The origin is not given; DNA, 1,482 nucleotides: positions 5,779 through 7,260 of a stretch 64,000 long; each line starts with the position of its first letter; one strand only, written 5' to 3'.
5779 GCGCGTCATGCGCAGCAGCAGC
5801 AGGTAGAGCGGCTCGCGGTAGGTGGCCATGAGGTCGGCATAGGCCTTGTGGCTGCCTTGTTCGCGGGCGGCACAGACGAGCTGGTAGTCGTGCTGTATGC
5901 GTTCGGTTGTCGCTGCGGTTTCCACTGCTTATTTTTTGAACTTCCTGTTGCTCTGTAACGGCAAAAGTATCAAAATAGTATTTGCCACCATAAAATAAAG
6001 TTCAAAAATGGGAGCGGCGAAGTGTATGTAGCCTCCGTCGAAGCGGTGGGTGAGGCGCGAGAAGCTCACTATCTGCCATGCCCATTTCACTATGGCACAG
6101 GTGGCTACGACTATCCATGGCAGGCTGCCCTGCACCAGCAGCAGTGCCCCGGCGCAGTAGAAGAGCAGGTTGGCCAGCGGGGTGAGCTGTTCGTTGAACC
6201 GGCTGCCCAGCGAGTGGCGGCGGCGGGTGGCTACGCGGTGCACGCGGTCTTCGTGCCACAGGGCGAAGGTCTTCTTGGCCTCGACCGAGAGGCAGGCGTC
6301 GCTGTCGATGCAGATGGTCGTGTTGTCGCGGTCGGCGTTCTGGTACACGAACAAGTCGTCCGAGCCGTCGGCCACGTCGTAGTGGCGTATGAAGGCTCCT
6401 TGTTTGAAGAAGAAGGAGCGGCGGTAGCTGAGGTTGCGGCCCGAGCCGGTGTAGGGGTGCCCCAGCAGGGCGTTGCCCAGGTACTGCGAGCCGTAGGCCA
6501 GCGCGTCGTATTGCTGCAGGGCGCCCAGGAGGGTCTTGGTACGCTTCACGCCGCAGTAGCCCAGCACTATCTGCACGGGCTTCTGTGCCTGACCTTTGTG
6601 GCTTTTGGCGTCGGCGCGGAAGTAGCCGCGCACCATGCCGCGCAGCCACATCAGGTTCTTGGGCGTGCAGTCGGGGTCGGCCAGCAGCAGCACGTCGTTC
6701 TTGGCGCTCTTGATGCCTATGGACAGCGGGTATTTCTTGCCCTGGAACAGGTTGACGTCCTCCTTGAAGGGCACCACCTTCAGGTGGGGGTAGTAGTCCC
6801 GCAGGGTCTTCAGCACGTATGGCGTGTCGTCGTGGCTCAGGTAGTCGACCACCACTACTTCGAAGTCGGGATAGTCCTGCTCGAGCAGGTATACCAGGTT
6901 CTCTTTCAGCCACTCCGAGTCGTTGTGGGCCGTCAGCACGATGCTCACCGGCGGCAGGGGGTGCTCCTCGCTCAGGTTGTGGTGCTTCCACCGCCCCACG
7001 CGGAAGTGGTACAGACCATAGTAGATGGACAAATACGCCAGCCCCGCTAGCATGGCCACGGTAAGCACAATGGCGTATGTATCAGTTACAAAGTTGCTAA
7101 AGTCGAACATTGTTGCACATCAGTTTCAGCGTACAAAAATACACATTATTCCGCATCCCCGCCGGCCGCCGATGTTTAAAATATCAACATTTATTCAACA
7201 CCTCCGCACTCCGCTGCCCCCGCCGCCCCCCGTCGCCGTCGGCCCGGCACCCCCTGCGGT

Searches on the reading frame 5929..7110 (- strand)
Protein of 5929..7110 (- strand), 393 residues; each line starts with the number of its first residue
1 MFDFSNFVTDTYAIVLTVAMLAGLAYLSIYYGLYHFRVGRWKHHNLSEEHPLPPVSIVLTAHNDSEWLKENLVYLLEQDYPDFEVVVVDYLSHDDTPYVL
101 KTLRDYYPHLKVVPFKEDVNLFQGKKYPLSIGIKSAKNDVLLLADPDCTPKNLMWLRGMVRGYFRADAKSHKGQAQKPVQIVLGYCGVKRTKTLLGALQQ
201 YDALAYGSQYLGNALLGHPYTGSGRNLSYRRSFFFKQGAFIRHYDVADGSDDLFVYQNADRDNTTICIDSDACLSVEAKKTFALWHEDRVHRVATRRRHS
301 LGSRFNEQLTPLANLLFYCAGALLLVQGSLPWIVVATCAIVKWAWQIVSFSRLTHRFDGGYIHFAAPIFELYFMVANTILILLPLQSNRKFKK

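Call 21: find_encoding_contigs(protein=window:5929-7110:-, flank=10000, max_places=10)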
Protein window:5929-7110:- (393 aa): 3 contigs read that carry it; 1 place shown.
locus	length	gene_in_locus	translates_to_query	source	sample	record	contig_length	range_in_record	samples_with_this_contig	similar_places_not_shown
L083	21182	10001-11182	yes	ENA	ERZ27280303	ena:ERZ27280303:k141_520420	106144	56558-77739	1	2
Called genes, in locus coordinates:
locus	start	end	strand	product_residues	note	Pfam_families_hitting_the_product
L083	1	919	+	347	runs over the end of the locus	PF25973:BSH_CzcB (weak), PF25954:Beta-barrel_RND_2, PF25989:YknX_C (weak)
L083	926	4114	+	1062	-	PF00873:ACR_tran, PF03176:MMPL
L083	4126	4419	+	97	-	PF00543:P-II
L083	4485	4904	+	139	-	PF07973:tRNA_SAD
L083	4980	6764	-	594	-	PF00501:AMP-binding, PF23562:AMP-binding_C_3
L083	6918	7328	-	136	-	-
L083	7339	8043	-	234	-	PF09365:DUF2461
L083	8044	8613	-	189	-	-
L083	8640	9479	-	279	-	PF01261:AP_endonuc_2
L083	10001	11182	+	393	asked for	PF13506:Glyco_transf_21, PF00535:Glycos_transf_2, PF13641:Glyco_tranf_2_3 (weak)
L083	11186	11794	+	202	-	PF04542:Sigma70_r2, PF08281:Sigma70_r4_2, PF04545:Sigma70_r4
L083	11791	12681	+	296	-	-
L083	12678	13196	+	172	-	PF13673:Acetyltransf_10, PF00583:Acetyltransf_1, PF13508:Acetyltransf_7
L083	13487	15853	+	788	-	PF14508:GH97_N, PF10566:Glyco_hydro_97, PF14509:GH97_C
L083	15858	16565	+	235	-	PF01048:PNP_UDP_1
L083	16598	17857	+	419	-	PF00375:SDF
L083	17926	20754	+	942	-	PF25788:Ig_Rha78A_N, PF08531:Bac_rhamnosid_N, PF05592:Bac_rhamnosid, PF17389:Bac_rhamnosid6H, PF17390:Bac_rhamnosid_C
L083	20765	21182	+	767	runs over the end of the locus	PF08531:Bac_rhamnosid_N, PF05592:Bac_rhamnosid, PF17389:Bac_rhamnosid6H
